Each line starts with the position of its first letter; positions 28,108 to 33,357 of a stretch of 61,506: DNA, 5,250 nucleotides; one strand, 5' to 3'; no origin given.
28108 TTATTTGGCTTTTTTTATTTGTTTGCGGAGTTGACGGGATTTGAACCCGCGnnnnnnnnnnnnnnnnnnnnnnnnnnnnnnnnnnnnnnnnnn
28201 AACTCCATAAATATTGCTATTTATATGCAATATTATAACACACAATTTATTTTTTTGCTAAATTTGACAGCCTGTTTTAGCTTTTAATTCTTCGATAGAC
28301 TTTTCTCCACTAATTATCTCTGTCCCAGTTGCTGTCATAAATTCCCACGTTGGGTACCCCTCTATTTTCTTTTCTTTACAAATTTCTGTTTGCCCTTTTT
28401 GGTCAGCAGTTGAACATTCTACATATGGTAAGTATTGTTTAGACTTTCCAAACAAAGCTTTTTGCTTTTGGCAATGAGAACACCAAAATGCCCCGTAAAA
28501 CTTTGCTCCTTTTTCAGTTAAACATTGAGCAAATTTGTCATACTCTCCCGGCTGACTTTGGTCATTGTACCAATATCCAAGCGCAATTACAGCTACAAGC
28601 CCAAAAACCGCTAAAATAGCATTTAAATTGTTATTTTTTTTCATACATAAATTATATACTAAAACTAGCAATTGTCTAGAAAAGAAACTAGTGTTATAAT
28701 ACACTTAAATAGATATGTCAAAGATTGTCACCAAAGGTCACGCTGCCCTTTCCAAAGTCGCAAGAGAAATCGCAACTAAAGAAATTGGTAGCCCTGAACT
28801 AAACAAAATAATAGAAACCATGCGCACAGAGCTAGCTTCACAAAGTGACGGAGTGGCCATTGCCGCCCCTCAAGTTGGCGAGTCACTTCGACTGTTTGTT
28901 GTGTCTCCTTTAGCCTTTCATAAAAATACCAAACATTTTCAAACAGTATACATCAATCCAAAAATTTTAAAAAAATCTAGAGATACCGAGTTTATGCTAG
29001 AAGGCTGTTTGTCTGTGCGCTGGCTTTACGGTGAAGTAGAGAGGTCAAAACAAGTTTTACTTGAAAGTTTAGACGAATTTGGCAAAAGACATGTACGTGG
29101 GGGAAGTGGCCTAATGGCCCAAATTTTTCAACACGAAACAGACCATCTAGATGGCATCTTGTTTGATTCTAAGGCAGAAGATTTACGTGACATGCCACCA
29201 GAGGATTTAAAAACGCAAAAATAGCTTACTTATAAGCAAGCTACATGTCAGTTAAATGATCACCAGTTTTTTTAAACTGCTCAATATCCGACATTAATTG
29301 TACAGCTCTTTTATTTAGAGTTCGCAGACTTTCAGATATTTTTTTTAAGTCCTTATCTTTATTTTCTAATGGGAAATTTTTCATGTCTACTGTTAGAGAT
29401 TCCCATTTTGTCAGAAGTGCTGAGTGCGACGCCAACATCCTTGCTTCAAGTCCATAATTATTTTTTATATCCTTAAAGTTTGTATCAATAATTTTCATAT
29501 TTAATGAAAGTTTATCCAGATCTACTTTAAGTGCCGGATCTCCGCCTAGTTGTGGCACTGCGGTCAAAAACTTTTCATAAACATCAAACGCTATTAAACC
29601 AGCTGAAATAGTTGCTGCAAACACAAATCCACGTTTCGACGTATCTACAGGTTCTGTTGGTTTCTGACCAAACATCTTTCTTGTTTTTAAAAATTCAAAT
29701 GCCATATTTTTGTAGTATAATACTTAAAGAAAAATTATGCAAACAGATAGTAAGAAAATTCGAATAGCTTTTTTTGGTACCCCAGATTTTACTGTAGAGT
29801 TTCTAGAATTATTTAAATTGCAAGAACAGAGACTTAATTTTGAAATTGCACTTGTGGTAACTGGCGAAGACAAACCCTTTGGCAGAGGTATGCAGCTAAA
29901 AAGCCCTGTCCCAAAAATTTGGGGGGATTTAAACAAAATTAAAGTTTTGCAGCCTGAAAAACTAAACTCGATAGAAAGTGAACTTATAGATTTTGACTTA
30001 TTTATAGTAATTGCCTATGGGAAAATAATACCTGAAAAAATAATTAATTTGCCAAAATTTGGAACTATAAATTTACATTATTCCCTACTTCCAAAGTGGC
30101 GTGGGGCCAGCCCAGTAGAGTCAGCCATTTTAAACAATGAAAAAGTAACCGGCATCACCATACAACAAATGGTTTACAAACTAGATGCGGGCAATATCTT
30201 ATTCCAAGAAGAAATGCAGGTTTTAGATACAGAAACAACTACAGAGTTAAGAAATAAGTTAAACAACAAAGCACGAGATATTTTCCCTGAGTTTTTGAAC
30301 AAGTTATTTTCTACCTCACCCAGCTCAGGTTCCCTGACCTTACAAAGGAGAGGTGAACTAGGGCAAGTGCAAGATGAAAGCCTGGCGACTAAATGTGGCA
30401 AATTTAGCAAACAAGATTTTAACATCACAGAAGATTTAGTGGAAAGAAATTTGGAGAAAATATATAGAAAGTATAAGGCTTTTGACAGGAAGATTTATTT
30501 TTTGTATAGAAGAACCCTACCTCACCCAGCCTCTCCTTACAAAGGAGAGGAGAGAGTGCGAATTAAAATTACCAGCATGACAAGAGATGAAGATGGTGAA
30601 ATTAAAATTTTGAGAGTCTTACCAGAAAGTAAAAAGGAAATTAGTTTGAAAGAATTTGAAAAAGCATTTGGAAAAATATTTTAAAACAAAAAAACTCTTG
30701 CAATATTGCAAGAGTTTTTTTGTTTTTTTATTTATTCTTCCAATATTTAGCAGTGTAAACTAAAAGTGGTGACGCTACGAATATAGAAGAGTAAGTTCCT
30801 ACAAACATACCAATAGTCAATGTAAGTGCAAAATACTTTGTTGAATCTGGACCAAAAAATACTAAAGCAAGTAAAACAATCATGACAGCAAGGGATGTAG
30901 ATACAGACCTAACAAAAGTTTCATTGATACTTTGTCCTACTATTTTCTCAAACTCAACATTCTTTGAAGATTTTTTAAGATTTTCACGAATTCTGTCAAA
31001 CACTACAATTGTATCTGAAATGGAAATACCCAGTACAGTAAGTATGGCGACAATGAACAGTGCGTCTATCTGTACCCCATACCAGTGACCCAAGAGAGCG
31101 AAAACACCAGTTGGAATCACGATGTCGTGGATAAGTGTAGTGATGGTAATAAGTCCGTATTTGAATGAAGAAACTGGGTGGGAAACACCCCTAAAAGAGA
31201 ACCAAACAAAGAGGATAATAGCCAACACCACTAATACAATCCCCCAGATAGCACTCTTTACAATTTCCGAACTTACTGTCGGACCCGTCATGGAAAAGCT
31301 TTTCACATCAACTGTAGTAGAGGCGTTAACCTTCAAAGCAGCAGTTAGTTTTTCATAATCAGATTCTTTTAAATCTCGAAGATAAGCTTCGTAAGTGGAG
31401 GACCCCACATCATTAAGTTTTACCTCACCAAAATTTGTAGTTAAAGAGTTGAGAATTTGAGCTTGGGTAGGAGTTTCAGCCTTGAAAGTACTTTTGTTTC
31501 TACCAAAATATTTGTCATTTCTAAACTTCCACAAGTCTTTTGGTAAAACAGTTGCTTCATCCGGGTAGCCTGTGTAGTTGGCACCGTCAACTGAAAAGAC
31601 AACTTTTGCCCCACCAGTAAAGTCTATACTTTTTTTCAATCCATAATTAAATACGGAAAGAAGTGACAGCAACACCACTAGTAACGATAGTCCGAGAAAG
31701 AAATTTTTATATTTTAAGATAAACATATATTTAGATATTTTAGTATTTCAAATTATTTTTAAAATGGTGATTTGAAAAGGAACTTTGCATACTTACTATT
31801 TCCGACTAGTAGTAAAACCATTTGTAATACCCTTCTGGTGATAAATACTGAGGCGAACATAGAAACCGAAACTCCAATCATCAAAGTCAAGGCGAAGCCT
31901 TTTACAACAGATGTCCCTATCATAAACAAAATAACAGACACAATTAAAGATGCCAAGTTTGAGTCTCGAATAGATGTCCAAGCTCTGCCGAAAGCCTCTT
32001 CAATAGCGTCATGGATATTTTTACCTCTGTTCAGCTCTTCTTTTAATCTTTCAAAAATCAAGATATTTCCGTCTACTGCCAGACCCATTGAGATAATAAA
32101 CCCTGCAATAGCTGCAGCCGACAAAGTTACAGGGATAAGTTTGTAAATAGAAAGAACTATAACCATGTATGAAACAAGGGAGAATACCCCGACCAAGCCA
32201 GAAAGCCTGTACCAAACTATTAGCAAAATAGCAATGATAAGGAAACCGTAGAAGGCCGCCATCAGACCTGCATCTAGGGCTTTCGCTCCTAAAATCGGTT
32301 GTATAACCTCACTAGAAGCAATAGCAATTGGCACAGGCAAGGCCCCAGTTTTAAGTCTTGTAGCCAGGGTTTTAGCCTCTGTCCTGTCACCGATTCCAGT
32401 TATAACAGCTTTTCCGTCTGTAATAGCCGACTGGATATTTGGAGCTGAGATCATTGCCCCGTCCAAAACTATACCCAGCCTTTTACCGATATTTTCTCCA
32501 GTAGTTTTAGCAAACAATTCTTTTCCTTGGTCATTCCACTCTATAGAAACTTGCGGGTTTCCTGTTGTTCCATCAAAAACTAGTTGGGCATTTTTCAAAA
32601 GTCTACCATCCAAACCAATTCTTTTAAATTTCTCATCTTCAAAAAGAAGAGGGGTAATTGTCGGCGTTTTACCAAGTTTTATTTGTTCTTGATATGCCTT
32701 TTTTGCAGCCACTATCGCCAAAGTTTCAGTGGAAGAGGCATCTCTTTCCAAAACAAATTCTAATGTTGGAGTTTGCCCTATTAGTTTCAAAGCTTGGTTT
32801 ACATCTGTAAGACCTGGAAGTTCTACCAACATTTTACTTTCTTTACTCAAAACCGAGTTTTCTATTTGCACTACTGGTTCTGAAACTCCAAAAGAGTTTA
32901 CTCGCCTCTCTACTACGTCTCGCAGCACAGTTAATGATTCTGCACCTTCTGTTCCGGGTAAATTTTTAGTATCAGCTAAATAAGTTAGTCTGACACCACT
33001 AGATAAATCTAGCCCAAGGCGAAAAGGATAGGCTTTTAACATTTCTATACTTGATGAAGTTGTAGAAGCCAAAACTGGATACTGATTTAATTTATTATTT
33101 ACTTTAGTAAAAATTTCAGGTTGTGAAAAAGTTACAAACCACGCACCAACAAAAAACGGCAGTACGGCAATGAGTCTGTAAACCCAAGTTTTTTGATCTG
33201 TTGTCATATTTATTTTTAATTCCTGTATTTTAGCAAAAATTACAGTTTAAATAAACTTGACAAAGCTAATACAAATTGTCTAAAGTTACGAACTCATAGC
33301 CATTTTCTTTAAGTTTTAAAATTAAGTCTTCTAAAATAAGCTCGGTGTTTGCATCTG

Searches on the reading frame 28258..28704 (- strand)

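Call 19: search_protein_families(library=pfam, proteins=[window:28258-28704:-], max_evalue=0.001)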
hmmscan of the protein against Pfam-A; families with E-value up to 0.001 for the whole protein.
window:28258-28704:- (148 aa): 1 family
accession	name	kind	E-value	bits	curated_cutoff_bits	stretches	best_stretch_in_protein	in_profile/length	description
PF00085.26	Thioredoxin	-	9.2e-07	29.3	23.5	1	69-142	25-99/103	Thioredoxin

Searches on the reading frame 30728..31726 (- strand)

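Call 75: search_protein_families(library=pfam, proteins=[window:30728-31726:-], max_evalue=0.0001)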
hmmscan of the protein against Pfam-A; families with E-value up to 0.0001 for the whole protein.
window:30728-31726:- (332 aa): 1 family
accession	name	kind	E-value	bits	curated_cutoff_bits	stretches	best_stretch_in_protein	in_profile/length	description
PF02355.23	SecD_SecF_C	-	1.6e-46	158.5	20.5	1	136-326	10-187/189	Protein export membrane protein SecD/SecF, C-terminal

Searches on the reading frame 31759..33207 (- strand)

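Call 75: search_protein_families(library=pfam, proteins=[window:31759-33207:-], max_evalue=0.0001)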
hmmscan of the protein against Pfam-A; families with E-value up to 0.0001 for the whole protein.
window:31759-33207:- (482 aa): 4 families
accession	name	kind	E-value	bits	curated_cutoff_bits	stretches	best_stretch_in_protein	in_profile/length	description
PF22599.2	SecDF_P1_head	-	1.4e-28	99.5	27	1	195-292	17-114/114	SecDF, P1 head subdomain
PF02355.23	SecD_SecF_C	-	2.3e-17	63.4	20.5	1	294-463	13-185/189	Protein export membrane protein SecD/SecF, C-terminal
PF21760.3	SecD_1st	-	2.6e-15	56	27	1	96-154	5-58/60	Protein translocase subunit SecDF, P1 domain, N-terminal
PF03176.21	MMPL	-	3.8e-07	29.8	20.5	1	316-454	160-292/333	MMPL family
